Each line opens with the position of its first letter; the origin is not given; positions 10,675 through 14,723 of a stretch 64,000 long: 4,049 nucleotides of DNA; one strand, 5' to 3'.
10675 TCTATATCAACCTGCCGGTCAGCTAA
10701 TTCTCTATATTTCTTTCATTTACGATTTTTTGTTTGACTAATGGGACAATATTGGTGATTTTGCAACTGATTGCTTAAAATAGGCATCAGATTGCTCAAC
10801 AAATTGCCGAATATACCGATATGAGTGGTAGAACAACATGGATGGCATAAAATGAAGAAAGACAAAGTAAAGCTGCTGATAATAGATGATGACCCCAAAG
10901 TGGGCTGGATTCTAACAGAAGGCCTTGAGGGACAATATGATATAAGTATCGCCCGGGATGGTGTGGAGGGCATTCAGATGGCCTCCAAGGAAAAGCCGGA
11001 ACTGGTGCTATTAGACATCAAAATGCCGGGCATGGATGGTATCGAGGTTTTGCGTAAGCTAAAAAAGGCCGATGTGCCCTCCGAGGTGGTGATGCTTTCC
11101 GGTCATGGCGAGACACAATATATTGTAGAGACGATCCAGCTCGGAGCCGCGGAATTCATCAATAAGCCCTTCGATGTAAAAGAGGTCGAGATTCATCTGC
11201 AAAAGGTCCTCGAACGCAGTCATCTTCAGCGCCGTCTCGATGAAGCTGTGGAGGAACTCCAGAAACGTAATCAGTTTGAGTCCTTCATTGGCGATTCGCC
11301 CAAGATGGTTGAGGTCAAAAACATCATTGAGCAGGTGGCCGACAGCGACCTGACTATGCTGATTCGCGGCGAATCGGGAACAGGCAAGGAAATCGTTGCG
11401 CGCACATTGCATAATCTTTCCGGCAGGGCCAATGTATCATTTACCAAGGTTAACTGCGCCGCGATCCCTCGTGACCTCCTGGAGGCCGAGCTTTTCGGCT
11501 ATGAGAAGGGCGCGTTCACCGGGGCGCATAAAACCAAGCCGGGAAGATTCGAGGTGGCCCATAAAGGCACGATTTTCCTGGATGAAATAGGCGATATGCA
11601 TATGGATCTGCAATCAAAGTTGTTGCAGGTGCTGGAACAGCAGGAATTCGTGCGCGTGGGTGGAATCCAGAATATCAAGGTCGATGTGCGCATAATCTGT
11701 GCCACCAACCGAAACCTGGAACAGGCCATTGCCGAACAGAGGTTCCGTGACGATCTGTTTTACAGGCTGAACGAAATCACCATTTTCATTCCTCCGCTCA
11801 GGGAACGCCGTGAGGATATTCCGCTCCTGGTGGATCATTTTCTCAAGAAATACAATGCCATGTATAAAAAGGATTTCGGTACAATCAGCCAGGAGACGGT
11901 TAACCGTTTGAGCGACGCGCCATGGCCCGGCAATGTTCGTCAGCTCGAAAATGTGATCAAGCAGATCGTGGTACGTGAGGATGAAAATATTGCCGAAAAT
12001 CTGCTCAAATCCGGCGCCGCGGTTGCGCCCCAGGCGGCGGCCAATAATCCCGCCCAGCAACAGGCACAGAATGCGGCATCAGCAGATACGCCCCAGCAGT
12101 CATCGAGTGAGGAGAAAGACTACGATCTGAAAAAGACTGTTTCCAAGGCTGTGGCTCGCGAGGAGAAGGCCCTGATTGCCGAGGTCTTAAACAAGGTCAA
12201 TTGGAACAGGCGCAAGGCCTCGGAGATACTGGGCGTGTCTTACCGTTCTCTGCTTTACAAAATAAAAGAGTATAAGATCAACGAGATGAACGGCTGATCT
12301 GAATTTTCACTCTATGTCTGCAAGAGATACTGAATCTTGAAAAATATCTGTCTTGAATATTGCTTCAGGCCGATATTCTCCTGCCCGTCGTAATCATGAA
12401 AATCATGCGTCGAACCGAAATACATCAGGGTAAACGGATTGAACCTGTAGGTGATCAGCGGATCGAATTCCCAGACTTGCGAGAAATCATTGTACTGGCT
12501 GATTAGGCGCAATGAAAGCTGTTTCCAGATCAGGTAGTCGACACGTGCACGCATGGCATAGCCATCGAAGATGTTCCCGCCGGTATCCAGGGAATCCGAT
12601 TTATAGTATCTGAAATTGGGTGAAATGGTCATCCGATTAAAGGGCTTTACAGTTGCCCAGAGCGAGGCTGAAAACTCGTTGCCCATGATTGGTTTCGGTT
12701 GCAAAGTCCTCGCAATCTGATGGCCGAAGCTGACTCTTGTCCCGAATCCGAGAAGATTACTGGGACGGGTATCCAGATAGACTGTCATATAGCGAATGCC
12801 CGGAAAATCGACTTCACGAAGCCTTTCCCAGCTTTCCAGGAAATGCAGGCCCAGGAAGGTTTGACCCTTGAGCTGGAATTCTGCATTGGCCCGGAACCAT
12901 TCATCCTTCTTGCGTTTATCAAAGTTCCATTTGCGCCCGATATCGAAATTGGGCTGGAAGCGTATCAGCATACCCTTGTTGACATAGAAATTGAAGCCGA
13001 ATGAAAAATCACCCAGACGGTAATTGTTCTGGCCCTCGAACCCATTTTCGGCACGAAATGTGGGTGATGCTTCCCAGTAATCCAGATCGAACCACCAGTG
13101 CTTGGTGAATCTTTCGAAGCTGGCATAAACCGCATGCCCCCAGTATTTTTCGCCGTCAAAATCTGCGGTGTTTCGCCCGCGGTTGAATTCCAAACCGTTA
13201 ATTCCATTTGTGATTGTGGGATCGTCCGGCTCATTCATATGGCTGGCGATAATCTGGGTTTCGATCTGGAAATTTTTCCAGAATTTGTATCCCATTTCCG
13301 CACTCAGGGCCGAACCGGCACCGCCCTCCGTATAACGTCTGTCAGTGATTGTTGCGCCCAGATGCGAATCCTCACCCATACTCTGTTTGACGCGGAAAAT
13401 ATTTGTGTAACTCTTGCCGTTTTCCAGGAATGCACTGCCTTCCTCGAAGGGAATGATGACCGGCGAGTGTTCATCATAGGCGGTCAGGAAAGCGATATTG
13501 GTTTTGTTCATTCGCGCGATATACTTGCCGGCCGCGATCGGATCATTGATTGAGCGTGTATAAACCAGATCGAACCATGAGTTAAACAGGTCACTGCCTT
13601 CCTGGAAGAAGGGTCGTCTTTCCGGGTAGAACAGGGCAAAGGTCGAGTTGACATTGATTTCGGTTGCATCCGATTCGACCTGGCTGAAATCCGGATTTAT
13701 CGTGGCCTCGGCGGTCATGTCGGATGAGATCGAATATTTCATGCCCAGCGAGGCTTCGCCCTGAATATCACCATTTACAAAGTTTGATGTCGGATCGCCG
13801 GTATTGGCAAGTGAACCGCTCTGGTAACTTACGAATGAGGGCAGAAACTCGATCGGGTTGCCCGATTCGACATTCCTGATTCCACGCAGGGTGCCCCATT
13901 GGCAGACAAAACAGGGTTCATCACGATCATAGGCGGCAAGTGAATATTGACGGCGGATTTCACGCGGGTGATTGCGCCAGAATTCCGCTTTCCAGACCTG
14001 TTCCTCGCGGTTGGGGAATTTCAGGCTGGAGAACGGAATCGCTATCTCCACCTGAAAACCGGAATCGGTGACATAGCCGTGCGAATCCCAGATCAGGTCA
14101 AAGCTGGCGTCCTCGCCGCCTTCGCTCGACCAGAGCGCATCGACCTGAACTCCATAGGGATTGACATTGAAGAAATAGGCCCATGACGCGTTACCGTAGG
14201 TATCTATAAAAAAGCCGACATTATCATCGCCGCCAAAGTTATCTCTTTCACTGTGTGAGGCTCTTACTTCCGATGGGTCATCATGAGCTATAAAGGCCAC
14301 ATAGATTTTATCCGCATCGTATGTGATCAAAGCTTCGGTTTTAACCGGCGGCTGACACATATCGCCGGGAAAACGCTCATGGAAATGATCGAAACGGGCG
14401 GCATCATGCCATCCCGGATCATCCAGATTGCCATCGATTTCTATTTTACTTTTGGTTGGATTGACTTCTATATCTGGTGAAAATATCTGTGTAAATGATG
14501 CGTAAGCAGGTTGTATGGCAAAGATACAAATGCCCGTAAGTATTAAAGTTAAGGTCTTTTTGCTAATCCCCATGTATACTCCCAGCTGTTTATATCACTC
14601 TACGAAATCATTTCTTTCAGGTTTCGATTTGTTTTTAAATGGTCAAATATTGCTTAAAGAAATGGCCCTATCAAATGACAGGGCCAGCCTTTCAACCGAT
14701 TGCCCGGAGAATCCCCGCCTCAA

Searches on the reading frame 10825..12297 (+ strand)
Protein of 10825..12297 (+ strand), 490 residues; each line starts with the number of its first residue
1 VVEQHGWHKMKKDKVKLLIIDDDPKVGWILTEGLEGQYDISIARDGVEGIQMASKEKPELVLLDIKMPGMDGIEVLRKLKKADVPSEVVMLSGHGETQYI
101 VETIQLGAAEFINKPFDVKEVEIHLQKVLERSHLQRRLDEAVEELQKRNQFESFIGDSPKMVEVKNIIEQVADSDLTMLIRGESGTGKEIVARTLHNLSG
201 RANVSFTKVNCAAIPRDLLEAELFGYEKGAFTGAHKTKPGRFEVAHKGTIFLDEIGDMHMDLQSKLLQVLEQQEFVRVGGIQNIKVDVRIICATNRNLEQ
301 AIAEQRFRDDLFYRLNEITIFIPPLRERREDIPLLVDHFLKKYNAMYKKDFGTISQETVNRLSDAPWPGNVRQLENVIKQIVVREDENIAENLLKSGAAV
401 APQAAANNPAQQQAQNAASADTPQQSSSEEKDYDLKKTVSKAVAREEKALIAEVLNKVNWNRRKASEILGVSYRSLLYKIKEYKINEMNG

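Call 7: search_protein_families(library=pfam, proteins=[window:10825-12297:+])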
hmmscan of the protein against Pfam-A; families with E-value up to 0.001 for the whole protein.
window:10825-12297:+ (490 aa): 11 families
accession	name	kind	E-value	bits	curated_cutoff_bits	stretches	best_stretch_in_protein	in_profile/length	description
PF00158.32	Sigma54_activat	-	1.1e-70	237.1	20.2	1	155-320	2-167/168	Sigma-54 interaction domain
PF00072.30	Response_reg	-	1.1e-25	90.4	30.2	1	18-122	2-107/111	Response regulator receiver domain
PF14532.12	Sigma54_activ_2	-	3.2e-22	79.7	25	1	155-325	1-138/138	Sigma-54 interaction domain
PF25601.1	AAA_lid_14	-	5.3e-22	77.9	27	1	326-390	1-66/87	AAA+ ATPase lid domain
PF02954.25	HTH_8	-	2.5e-10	40.4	22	1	445-483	4-42/42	Bacterial regulatory protein, Fis family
PF07724.20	AAA_2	-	7.7e-08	33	27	1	177-307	5-136/166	AAA domain (Cdc48 subfamily)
PF07728.20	AAA_5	-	4.2e-07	30.5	22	1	178-298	2-125/139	AAA domain (dynein-related subfamily)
PF01078.27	Mg_chelatase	-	7.4e-07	29.2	20.3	1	233-295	93-157/207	Magnesium chelatase, subunit ChlI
PF00493.29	MCM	-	3.3e-05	23.5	23.3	1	173-296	55-173/224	MCM P-loop domain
PF00004.35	AAA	-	7.2e-05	23.7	21.2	1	178-308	1-124/131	ATPase family associated with various cellular activities (AAA)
PF13191.12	AAA_16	-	0.00052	21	32.6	0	163-270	11-120/167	AAA ATPase domain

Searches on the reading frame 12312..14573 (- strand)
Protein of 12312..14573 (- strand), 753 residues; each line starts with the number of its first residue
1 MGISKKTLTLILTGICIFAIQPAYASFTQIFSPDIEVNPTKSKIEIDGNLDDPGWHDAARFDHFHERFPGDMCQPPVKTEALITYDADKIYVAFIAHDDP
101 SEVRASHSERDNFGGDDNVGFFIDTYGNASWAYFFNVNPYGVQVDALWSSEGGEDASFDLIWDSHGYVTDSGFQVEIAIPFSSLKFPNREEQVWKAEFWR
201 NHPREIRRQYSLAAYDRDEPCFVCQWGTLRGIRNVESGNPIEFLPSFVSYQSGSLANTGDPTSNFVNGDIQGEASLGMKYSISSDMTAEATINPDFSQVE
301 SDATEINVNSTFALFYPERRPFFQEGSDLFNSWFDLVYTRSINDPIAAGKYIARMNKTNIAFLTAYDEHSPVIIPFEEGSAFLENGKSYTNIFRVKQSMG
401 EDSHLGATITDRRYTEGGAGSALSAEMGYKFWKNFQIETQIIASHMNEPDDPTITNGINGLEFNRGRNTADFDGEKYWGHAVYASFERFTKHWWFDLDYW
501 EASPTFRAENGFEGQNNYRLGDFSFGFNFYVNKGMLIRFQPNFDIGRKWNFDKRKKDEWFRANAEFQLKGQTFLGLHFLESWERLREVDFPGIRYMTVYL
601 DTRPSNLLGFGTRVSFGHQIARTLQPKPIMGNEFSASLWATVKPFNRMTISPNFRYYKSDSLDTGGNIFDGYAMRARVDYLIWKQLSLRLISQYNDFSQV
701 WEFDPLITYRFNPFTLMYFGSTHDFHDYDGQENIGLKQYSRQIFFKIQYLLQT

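Call 7: search_protein_families(library=pfam, proteins=[window:12312-14573:-])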
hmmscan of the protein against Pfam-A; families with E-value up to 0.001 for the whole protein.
window:12312-14573:- (753 aa): 2 families
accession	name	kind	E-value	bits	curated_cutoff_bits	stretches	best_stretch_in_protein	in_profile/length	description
PF19313.5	DUF5916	-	2.9e-17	63.1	22.6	1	270-343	22-95/572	Domain of unknown function (DUF5916)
PF06452.16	CBM9_1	-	3.3e-06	27.6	23.4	1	46-190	1-139/185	Carbohydrate family 9 binding domain-like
